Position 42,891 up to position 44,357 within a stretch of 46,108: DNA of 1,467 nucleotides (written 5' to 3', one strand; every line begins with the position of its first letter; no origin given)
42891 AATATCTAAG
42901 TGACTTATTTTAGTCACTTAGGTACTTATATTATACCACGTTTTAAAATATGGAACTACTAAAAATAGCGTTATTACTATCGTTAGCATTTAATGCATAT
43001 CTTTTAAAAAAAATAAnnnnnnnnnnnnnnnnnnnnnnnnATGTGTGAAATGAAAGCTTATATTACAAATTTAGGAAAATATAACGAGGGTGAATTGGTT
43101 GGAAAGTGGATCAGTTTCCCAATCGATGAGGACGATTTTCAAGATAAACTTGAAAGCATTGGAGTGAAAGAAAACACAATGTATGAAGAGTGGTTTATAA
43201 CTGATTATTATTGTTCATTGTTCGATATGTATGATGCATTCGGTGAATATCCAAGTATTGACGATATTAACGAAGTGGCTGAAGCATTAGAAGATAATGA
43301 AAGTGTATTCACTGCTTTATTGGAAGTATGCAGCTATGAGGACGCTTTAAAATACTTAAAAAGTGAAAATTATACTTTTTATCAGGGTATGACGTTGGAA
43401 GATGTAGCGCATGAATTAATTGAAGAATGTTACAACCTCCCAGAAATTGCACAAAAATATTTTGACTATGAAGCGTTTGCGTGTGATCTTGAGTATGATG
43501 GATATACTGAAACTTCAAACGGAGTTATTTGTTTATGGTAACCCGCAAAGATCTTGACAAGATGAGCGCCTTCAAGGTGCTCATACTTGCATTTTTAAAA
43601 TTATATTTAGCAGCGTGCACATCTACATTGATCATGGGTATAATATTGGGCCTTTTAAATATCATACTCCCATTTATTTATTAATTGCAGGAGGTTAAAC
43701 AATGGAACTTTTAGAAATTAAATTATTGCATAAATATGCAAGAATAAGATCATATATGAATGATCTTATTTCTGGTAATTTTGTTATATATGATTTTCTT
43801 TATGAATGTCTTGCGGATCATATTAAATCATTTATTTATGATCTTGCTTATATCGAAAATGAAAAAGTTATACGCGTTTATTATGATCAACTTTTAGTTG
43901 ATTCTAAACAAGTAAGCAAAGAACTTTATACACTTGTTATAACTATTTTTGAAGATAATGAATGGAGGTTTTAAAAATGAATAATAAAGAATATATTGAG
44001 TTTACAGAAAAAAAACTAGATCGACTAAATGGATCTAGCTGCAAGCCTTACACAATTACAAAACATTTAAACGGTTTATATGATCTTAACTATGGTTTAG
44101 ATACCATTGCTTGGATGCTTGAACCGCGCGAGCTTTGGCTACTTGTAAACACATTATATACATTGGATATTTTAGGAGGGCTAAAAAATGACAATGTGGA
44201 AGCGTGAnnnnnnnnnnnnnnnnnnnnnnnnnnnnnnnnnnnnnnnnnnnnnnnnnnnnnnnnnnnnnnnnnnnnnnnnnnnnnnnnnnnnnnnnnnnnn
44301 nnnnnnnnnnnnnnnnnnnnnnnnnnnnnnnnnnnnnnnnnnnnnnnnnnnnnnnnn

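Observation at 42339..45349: ardA-led plus-strand island with its own XRE switch, placed where DNA probably enters first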

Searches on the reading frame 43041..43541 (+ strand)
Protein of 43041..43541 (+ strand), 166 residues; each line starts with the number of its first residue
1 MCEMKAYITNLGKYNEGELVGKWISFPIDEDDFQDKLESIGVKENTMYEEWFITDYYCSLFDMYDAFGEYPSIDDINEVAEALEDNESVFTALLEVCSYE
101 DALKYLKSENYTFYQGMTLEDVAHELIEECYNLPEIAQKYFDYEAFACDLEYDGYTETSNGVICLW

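Call 6: search_protein_families(library=pfam, max_evalue=0.1, proteins=[window:43041-43541:+])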
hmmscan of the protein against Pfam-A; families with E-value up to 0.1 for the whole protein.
window:43041-43541:+ (166 aa): 4 families
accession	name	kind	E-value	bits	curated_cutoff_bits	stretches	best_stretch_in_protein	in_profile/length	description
PF07275.16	ArdA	-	4.3e-35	122.1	27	1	6-162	1-153/155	Antirestriction protein (ArdA)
PF00076.28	RRM_1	-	0.03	14.6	20.7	1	56-119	8-69/70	RNA recognition motif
PF08771.16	FRB_dom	-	0.081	13.6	24.7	0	42-92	46-96/99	FKBP12-rapamycin binding domain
PF18869.6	HEPN_RnaseLS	-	0.082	13.7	29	0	63-114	54-104/124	RnaseLS-like HEPN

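Call 7: search_protein_families(library=phrogs, max_evalue=0.1, proteins=[window:43041-43541:+])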
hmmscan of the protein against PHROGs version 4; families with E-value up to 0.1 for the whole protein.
window:43041-43541:+ (166 aa): 2 families
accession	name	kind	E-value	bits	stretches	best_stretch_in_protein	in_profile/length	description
phrog_2059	-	moron, auxiliary metabolic gene and host takeover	4.7e-29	102.9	1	4-157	3-167/181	anti-restriction protein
phrog_25117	-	unknown function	0.069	14.2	1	32-129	14-102/142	-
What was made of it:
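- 43041..43541 (+): ArdA anti-restriction protein (166 aa), occupying the exchangeable slot. Pfam PF07275, 122 bits against a cutoff of 27, covering 153 of 155 model positions (call 6). phrog_2059 at 5e-29 (call 7).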

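Call 15: search_protein_families(library=ncbifam, max_evalue=0.1, proteins=[window:43041-43541:+])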
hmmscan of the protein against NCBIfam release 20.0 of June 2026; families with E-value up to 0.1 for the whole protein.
window:43041-43541:+ (166 aa): 0 families

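Call 54: search_solved_structures(query=window:43041-43541:+, max_evalue=0.01, show_alignments=1)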
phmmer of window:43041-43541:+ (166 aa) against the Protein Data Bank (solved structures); distinct sequences matched with E-value up to 0.01: 1.
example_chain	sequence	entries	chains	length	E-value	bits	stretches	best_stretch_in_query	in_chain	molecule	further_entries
2w82_A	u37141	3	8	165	5.8e-19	72.1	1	2-162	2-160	ORF18 | Antirestriction protein ArdA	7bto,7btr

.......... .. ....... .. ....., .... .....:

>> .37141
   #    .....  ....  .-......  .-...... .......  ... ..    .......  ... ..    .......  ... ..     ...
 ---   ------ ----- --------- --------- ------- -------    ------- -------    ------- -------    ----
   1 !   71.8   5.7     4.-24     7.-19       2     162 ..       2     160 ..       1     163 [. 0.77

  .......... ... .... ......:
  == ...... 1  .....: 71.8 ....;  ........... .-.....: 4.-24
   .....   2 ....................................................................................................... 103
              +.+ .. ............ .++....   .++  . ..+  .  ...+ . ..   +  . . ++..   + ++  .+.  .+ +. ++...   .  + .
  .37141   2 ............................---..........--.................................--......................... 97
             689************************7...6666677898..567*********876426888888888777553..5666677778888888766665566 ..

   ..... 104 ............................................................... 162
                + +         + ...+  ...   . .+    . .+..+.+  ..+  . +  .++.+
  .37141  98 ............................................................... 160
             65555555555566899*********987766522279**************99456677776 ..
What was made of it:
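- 43041..43541 (+): Tn916 Orf18 ArdA (PDB 2W82) at 6e-19 over the full length (call 54).
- On ArdA (PF07275): Tn916 Orf18 (2W82) at E = 5.8e-19, residues 2-162 aligned to 2-160 (call 54).
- Checked: ArdA, 43041-43541 (Pfam PF07275, 4e-35, call 6; PDB 2W82, 6e-19, call 54).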

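Call 68: search_protein_families(library=padloc, max_evalue=0.05, proteins=[window:43041-43541:+])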
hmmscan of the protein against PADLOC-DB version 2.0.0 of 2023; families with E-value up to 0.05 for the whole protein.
window:43041-43541:+ (166 aa): 0 families

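Call 71: search_dna_similar(query=window:43041-43541:+, collection=phages, mode=protein, max_evalue=0.00001, max_rows=40, rows=spread)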
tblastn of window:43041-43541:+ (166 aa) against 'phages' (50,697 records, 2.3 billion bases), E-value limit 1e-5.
Records with a match: 125; places in all: 125; records where one place covers at least 80% of the query: 119.
Best place of each record, by identity: <60% 125.
By first word of the organism name: Mycobacterium 64; Rhodococcus 34; Staphylococcus 4; Gordonia 3; Enterococcus 2; Clostridium 2; Clostridioides 2; Pelagibacter 2; Paenibacillus 2; Bacillus 2; and 8 more.
By host as written in the record: Mycobacterium smegmatis mc2 155 48; Rhodococcus erythropolis RIA 643 28; Mycobacterium smegmatis mc#155 12; - 3; Gordonia terrae 3612 3; Rhodococcus erythropolis NRRL B-1574 3; Enterococcus faecalis 2; Clostridium difficile 2; and 18 more.
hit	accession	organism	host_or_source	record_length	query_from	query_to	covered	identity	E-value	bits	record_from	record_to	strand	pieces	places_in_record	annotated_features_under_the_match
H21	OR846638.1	Enterococcus phage Efs 1-1-1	Enterococcus faecalis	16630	1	165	99%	37.4%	1e-16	82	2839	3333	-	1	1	record has no annotation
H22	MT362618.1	Microcystis phage MaeS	Microcystis aeruginosa FACHB-942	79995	2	154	92%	39.8%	3e-19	89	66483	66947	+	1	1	antirestriction protein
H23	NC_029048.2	Clostridium phage phiCD211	Clostridium difficile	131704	4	153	90%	37.9%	4e-15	77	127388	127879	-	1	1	anti-restriction protein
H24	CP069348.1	Clostridioides phage pCD1602_4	water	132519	4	165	98%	32.0%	7e-15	77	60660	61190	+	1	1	record has no annotation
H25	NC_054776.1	Mycobacterium phage Zolita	Mycobacterium smegmatis mc2 155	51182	5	154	90%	34.1%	3e-9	60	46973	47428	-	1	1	79: anti-restriction protein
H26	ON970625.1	Mycobacterium phage SydNat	Mycobacterium smegmatis mc#155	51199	5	154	90%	34.1%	3e-9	60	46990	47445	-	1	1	80: ArdA-like antirestriction protein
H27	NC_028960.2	Mycobacterium phage Theia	Mycobacterium smegmatis mc2 155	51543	1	154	93%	33.1%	1e-10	64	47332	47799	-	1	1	81: anti-restriction protein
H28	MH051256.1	Mycobacterium phage Midas2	Mycobacterium smegmatis mc2 155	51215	1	154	93%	32.9%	2e-9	61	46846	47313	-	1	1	78: hypothetical protein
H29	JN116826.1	Rhodococcus phage RGL3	Rhodococcus globerulus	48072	7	164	95%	32.0%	2e-10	64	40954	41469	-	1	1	antirestriction protein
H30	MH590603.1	Gordonia phage Daredevil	Gordonia terrae 3612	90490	5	157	92%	32.0%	4e-8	57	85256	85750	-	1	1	158: ArdA-like antirestriction protein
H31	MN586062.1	Mycobacterium phage Lev2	Mycobacterium smegmatis mc2 155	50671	5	154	90%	32.5%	7e-8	56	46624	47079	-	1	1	81: ArdA-like antirestriction protein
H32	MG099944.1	Mycobacterium phage ForGetIt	Mycobacterium smegmatis mc2 155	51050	5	154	90%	32.5%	7e-8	56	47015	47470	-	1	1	ArdA-like antirestriction protein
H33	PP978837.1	Mycobacterium phage Micasa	Mycobacterium smegmatis mc2 155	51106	5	154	90%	32.5%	8e-8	56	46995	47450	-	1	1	82: ArdA-like antirestriction protein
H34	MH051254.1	Mycobacterium phage Jabiru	Mycobacterium smegmatis mc2 155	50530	1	154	93%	31.5%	1e-10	64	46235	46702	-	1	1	80: hypothetical protein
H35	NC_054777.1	Mycobacterium phage Bluefalcon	Mycobacterium smegmatis mc#155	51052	5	154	90%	31.7%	9e-11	65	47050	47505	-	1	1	76: anti-restriction protein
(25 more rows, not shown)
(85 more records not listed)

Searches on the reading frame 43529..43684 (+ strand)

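Call 6: search_protein_families(library=pfam, max_evalue=0.1, proteins=[window:43529-43684:+])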
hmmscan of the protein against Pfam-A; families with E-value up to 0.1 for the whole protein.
window:43529-43684:+ (51 aa): 0 families

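Call 7: search_protein_families(library=phrogs, max_evalue=0.1, proteins=[window:43529-43684:+])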
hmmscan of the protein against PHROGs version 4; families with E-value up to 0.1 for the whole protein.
window:43529-43684:+ (51 aa): 1 family
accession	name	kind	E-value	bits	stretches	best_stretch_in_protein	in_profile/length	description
phrog_26395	-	unknown function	0.053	14.7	1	3-32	1-30/75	-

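Call 15: search_protein_families(library=ncbifam, max_evalue=0.1, proteins=[window:43529-43684:+])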
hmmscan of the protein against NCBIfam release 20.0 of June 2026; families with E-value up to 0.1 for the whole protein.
window:43529-43684:+ (51 aa): 0 families

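Call 68: search_protein_families(library=padloc, max_evalue=0.05, proteins=[window:43535-43684:+])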
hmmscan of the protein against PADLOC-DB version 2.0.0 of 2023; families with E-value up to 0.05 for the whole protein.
window:43535-43684:+ (49 aa): 0 families

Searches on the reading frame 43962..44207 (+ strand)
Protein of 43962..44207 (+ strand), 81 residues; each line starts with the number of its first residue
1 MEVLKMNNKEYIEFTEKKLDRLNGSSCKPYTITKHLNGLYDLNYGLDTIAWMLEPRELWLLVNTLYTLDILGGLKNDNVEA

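Call 6: search_protein_families(library=pfam, max_evalue=0.1, proteins=[window:43962-44207:+])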
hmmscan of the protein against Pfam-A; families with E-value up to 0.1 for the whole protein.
window:43962-44207:+ (81 aa): 0 families

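Call 7: search_protein_families(library=phrogs, max_evalue=0.1, proteins=[window:43962-44207:+])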
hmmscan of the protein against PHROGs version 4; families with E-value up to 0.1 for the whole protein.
window:43962-44207:+ (81 aa): 0 families

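Call 15: search_protein_families(library=ncbifam, max_evalue=0.1, proteins=[window:43977-44207:+])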
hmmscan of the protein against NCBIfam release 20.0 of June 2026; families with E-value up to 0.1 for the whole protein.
window:43977-44207:+ (76 aa): 0 families

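Call 68: search_protein_families(library=padloc, max_evalue=0.05, proteins=[window:43977-44207:+])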
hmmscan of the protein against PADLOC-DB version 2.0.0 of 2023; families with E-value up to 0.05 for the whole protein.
window:43977-44207:+ (76 aa): 0 families

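Call 78: find_homologous_proteins(query=window:43977-44207:+, max_evalue=0.001)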
Query window:43977-44207:+ (76 aa): 212 proteins with E <= 0.001 among 212 candidates; the best 120 are listed.
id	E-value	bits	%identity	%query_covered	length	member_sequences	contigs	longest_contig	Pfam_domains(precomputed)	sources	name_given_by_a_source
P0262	9.4e-45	167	100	100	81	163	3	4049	-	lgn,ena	-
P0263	3.2e-43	162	96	100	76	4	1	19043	-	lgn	-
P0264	2.6e-42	160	96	100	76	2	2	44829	-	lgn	-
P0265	3.0e-42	159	95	100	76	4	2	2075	-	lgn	-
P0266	6.4e-42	158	93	100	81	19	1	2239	-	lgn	-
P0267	1.9e-41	157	96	99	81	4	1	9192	-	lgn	-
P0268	2.8e-39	150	89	99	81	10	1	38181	-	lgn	-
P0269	3.0e-39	150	88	100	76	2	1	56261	-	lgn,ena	-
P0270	9.1e-39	148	89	99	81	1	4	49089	-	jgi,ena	jgi:hypothetical protein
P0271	1.1e-38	148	88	99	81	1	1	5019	-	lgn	-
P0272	1.4e-38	148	88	100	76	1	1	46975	-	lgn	-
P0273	3.1e-38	147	89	100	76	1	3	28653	-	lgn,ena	-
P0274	1.1e-37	145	88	100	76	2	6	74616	-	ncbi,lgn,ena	-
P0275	2.6e-37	144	84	100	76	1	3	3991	-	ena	-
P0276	2.6e-37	144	87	100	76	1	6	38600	-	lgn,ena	-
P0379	6.4e-30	120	73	100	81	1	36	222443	-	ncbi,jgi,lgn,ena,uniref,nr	ncbi:hypothetical protein DWW32_00540 [Holdemanella biformis]|jgi:hypothetical protein|uniref:Unchar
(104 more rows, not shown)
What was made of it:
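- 43977..44207 (+): 76-aa core island protein. All 212 homologs belong to this phage lineage, and one is named from Holdemanella biformis (call 78).
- Tried and rejected: Host assignment rests mainly on one NCBI protein named from Holdemanella biformis (call 78).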

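Call 79: find_encoding_contigs(protein=P0379, flank=6000, max_places=3)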
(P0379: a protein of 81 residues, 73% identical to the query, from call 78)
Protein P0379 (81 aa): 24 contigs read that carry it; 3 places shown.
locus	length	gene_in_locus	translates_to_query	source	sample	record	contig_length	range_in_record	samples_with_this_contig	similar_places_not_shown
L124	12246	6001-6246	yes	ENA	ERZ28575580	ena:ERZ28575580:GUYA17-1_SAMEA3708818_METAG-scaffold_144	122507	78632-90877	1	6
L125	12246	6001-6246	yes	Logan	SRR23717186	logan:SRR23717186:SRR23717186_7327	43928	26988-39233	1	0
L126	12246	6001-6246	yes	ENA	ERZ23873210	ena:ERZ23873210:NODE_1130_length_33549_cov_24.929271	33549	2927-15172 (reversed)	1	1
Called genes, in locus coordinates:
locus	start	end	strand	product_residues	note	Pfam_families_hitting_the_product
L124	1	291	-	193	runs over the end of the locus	PF04586:Peptidase_S78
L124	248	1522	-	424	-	PF04860:Phage_portal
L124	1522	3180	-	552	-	PF03354:TerL_ATPase, PF20441:TerL_nuclease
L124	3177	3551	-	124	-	PF05119:Terminase_4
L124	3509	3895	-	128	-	-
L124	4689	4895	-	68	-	-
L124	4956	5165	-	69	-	-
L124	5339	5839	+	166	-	PF07275:ArdA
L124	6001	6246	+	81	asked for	-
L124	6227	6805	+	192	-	-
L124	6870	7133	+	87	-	-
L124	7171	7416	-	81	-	-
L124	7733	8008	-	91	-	-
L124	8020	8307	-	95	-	-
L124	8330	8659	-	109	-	-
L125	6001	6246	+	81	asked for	-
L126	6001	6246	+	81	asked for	-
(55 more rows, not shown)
